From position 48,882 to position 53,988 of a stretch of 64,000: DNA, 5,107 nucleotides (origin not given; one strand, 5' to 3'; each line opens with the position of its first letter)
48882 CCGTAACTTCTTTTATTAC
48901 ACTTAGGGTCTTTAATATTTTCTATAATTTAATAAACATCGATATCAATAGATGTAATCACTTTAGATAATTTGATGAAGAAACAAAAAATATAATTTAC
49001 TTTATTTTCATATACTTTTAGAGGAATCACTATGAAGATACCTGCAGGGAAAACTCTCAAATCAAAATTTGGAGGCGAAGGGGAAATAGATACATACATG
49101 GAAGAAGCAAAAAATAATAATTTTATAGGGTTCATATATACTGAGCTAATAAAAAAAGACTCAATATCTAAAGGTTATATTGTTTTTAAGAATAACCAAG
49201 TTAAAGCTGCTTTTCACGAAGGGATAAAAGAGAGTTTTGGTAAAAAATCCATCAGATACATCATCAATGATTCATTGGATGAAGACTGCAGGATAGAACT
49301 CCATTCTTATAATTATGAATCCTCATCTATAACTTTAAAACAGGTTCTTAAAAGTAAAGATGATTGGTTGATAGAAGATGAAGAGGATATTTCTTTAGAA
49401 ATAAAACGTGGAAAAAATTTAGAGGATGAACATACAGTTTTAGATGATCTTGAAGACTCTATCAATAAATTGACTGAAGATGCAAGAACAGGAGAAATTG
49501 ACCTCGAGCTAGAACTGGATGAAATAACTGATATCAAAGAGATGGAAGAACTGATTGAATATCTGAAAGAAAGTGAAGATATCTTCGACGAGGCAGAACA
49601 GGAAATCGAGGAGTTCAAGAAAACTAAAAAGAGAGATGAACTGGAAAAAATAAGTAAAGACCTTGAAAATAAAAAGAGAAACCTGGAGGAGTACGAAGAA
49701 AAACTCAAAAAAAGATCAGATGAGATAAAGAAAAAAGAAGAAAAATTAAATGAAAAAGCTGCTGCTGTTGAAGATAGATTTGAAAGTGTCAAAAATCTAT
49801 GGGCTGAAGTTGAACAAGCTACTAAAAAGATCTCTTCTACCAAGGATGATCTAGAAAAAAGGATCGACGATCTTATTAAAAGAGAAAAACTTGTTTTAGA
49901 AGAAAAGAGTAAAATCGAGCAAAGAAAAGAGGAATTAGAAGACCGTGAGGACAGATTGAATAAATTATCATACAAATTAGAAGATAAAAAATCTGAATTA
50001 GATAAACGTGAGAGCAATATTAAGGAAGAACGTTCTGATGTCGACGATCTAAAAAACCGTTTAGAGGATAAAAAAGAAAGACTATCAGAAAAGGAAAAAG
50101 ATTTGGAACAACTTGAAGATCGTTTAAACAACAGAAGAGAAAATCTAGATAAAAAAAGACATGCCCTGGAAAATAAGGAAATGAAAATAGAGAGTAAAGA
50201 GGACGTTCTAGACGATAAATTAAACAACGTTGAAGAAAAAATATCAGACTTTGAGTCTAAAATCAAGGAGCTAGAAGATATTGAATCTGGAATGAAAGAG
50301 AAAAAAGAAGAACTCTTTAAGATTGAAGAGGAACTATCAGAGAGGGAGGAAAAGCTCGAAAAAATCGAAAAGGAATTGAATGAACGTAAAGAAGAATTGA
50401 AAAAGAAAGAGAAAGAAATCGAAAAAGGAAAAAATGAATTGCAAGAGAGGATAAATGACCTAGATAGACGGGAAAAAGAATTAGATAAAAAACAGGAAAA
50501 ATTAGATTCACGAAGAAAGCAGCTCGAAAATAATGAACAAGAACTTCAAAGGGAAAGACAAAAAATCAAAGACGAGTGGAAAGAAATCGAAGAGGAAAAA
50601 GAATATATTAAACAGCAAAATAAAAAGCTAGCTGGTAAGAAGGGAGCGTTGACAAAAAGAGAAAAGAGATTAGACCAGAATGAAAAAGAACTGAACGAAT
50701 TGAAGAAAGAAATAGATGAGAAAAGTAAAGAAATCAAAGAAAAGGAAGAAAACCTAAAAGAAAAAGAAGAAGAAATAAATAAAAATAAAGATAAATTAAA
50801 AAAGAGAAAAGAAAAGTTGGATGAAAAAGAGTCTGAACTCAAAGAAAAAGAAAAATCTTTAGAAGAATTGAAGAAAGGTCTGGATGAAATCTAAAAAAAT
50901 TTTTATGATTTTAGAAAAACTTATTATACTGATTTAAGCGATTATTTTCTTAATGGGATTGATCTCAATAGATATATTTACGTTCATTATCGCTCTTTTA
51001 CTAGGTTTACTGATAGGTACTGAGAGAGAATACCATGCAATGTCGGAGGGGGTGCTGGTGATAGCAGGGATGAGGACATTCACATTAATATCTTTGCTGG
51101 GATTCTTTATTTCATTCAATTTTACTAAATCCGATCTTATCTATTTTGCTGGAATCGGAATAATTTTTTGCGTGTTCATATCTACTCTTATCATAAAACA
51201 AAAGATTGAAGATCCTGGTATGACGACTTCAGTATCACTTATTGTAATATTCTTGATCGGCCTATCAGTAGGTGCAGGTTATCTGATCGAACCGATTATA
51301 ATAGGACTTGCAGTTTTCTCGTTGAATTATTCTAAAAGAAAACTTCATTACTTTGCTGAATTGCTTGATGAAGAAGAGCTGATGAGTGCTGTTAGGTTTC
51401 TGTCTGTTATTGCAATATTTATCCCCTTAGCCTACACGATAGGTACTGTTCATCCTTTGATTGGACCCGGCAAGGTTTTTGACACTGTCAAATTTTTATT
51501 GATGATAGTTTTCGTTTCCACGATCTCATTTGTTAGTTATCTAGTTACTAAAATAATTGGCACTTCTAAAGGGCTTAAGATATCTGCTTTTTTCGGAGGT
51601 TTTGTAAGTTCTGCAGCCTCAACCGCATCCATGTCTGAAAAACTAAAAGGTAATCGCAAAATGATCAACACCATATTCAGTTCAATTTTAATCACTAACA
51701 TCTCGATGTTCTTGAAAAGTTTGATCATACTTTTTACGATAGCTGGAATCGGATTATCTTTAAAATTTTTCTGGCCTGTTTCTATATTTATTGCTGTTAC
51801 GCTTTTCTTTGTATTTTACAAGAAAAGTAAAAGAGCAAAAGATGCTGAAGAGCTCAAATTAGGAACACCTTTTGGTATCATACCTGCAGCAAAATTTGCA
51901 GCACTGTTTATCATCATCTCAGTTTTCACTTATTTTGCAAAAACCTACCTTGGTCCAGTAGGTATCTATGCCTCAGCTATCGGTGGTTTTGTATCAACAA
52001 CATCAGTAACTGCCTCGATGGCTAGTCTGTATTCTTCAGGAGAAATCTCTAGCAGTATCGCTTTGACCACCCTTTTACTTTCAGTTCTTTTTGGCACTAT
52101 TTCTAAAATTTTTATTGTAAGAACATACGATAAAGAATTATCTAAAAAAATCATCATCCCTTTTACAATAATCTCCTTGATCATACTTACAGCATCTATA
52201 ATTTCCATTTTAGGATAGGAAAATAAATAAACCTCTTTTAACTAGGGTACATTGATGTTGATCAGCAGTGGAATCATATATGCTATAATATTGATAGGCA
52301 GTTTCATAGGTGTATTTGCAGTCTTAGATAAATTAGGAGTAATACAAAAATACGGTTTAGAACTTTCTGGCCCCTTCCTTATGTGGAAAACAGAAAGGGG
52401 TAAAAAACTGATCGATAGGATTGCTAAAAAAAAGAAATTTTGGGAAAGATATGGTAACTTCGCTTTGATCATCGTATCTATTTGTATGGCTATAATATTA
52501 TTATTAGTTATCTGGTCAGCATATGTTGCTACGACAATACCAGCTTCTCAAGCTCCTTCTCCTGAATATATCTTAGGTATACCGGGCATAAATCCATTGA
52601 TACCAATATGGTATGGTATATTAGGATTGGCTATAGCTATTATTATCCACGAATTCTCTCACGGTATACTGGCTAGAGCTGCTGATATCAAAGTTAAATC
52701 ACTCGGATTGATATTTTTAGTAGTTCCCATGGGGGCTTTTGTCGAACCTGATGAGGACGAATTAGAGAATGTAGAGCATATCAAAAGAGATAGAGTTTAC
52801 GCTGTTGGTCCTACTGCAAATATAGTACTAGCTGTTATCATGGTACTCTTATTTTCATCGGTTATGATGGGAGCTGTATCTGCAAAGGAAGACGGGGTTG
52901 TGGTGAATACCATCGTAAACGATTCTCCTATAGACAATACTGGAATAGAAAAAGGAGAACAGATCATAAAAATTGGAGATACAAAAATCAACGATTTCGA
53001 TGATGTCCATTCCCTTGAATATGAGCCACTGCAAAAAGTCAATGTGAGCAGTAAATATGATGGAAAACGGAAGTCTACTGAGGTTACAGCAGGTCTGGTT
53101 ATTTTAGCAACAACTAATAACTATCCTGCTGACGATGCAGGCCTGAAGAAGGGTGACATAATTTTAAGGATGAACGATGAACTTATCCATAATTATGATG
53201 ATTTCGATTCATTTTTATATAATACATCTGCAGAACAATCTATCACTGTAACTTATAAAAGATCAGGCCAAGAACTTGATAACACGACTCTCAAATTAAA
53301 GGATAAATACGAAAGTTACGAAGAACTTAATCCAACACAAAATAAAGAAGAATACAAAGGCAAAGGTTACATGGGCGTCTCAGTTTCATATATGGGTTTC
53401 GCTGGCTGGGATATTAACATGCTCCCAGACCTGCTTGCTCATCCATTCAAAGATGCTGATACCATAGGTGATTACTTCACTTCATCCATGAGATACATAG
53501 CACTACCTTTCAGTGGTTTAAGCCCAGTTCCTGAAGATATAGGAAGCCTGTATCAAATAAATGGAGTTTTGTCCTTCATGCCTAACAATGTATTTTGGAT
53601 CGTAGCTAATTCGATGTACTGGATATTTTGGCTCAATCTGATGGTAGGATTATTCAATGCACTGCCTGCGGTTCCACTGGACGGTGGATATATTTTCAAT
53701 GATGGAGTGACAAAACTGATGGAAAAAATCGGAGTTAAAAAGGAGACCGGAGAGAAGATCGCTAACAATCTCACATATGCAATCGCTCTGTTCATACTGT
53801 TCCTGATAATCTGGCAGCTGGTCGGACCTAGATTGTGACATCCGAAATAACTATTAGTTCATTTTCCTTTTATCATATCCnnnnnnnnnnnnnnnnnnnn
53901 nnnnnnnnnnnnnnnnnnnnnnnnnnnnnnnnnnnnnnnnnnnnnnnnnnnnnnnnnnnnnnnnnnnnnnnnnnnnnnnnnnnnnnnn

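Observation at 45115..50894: Divergent pair of paralogous giant E/K/R-rich coiled-coil proteins next to CDC48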

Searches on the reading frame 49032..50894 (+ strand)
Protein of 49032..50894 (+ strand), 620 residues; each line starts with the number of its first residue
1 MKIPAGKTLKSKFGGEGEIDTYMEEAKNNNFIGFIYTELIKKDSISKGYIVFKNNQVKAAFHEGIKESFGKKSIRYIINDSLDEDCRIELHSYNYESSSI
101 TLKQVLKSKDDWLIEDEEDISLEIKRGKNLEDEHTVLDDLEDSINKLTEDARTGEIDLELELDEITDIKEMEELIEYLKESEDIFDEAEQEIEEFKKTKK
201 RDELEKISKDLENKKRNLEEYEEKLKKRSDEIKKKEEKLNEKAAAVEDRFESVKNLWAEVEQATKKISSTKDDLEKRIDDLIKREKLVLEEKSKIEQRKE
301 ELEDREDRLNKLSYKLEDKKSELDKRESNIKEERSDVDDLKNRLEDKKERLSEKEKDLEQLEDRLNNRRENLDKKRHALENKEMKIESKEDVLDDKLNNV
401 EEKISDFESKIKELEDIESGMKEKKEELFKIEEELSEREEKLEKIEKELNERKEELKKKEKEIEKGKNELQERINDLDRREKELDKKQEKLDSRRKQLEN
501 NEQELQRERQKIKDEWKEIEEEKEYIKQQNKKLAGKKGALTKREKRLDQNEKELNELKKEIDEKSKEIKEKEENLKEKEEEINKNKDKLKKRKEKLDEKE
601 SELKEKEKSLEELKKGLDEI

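Call 3: search_protein_families(library=pfam, proteins=[window:49032-50894:+], max_evalue=0.01)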
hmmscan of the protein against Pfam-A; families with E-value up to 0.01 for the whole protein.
window:49032-50894:+ (620 aa): 5 families
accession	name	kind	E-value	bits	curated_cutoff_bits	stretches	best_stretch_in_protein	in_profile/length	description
PF12072.13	RNase_Y_N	-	4.2e-13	49.6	32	1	348-413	70-135/201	RNase Y N-terminal region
PF07926.17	TPR_MLP1_2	-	8.1e-06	26.3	36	0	422-479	60-117/129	TPR/MLP1/MLP2-like protein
PF02601.20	Exonuc_VII_L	-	1.9e-05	24.8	35.9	0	265-388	136-268/315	Exonuclease VII, large subunit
PF15905.10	HMMR_N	-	0.00034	20.6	30.1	1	356-531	153-322/330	Hyaluronan mediated motility receptor N-terminal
PF21007.2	FBF1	-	0.0061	15.6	45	0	459-532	312-384/524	Fas-binding factor 1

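Call 4: search_protein_families(library=ncbifam, proteins=[window:49032-50894:+], max_evalue=0.01)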
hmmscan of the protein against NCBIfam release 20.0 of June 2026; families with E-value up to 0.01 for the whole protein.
window:49032-50894:+ (620 aa): 18 families
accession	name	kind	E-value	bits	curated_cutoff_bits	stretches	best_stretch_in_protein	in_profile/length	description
TIGR02168.1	SMC_prok_B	equivalog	5.9e-17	60.7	567.35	2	403-617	680-891/1181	chromosome segregation protein SMC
NF038350.1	taxis_HmpF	equivalog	1.3e-15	56.8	200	2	317-503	120-309/553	pilus motility taxis protein HmpF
NF045487.1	ASRP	equivalog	1.8e-15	56.6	300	3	271-415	120-262/593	archaea-specific SMC-related protein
TIGR02169.1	SMC_prok_A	equivalog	1.4e-14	52.8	729.4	2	344-612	680-943/1165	chromosome segregation protein SMC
NF047368.1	collar_FlbB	equivalog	3.3e-14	53.1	110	1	306-372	59-125/193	periplasmic-type flagellar collar protein FlbB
NF041035.1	Rad50_Halo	equivalog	6.2e-11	41.4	1000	2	372-618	182-429/883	DNA double-strand break repair ATPase Rad50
NF002572.0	PRK02224.1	equivalog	7.5e-11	41.1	1087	1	130-615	182-653/888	DNA double-strand break repair ATPase Rad50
TIGR04320.1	Surf_Exclu_PgrA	domain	5.7e-09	35.8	70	2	292-393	255-359/360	SEC10/PgrA surface exclusion domain-containing protein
TIGR04523.1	Mplasa_alph_rch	subfamily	2.7e-08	32.2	270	2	395-550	496-646/745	helix-rich protein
TIGR03319.1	RNase_Y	equivalog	4.9e-08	31.9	454.35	1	346-414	66-134/514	ribonuclease Y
NF003034.1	PRK03918.1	equivalog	8e-08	30.7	700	1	94-615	197-725/878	DNA double-strand break repair ATPase Rad50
NF041034.1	Rad50_Sulf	equivalog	5.9e-07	27.7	1000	1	168-618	169-611/872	DNA double-strand break repair ATPase Rad50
NF003422.0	PRK04863.1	equivalog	5.2e-06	24.3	699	1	252-609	308-670/1486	chromosome partition protein MukB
NF047515.1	SpiroCoCo_C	equivalog_domain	7e-06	25.4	125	1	238-462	56-278/313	SpiroCoCo family coiled-coil protein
NF043058.1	T4SS_LegC2C7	subfamily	0.00012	21.2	350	1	357-509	105-254/348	LegC2/C7 family Dot/Icm T4SS effector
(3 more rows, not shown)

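Call 10: find_encoding_contigs(protein=window:49032-50894:+, flank=10000, max_places=6)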
Protein window:49032-50894:+ (620 aa): no gene with exactly this product is on record in the collection.

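Call 72: predict_structure(alignment_id=A4)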
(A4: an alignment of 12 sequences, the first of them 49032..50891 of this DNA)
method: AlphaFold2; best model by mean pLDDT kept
length: 620 residues; sequences in the alignment: 12
mean_pLDDT: 76.4   pTM: 0.30
mean pLDDT of the five models: 76.4, 76.0, 74.5, 72.9, 68.2
residues with pLDDT >= 90: 80; 70-90: 350; 50-70: 143; < 50: 47
segments of 3 or more residues with pLDDT < 50: 132-134, 136-138, 156-159, 162-164, 370-396
pLDDT, mean of each block of 10 residues (from residue 1): 83 91 86 92 88 91 89 91 93 78 81 79 79 49 56 50 51 53 56 77 85 87 87 87 87 87 85 85 85 87 88 83 76 69 68 60 52 39 38 49 70 78 83 86 88 89 89 89 90 90 89 89 84 71 71 75 75 71 67 65 67 61
secondary structure, 60 per line:
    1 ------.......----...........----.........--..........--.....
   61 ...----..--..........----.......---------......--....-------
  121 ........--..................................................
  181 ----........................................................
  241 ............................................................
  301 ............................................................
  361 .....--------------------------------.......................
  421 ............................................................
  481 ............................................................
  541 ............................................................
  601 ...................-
elements in order: E7-13 H18-28 E33-41 E44-53 E56-63 H72-81 E86-92 H102-107 H121-128 H131-180 H185-365 H398-619
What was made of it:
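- On Canonical two-stranded coiled coil: Only monomer AF2 was available (call 72).
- It places a low-confidence break at residues 366-397, where the sequence gives no reason for one (call 72). The AF2 model is all-helical (call 72).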

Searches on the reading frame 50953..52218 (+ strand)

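Call 3: search_protein_families(library=pfam, proteins=[window:50953-52218:+], max_evalue=0.01)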
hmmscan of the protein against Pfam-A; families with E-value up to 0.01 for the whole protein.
window:50953-52218:+ (421 aa): 2 families
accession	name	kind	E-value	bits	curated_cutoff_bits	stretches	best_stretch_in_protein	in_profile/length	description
PF13194.11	DUF4010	-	2.5e-43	148.7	30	1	186-390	1-207/210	Domain of unknown function (DUF4010)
PF02308.21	MgtC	-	9.7e-18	65.1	31.4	1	12-132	2-119/121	MgtC family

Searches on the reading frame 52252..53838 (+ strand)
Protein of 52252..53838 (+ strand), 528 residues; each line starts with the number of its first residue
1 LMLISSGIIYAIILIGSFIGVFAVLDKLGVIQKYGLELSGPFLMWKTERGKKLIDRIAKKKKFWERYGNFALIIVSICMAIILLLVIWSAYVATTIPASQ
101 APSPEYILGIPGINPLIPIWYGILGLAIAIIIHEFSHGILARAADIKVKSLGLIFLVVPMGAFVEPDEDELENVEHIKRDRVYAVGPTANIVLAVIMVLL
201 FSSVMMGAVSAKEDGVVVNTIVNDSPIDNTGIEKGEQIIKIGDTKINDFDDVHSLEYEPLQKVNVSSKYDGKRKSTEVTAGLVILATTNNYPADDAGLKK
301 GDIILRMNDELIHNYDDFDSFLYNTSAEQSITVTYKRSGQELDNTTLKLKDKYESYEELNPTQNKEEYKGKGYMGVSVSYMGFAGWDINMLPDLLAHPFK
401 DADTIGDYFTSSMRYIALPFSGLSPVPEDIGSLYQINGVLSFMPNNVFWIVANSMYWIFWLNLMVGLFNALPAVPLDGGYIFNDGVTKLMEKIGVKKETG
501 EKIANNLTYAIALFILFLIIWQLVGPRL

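Call 3: search_protein_families(library=pfam, proteins=[window:52252-53838:+], max_evalue=0.01)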
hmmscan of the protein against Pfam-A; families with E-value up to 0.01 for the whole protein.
window:52252-53838:+ (528 aa): 5 families
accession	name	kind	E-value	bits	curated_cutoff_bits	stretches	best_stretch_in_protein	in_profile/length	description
PF02163.28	Peptidase_M50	-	5.2e-31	108.1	27.2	1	121-514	1-220/221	Peptidase family M50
PF13180.12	PDZ_2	-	5e-20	72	27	2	278-343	10-75/80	PDZ domain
PF17820.7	PDZ_6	-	5.4e-11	42.5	27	1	290-337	8-54/54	PDZ domain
PF00595.29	PDZ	-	1.1e-10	42.1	23.2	2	272-334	23-79/81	PDZ domain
PF14685.13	PDZ_Tricorn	-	0.00024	21.5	25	0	296-341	36-82/88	Tricorn protease PDZ domain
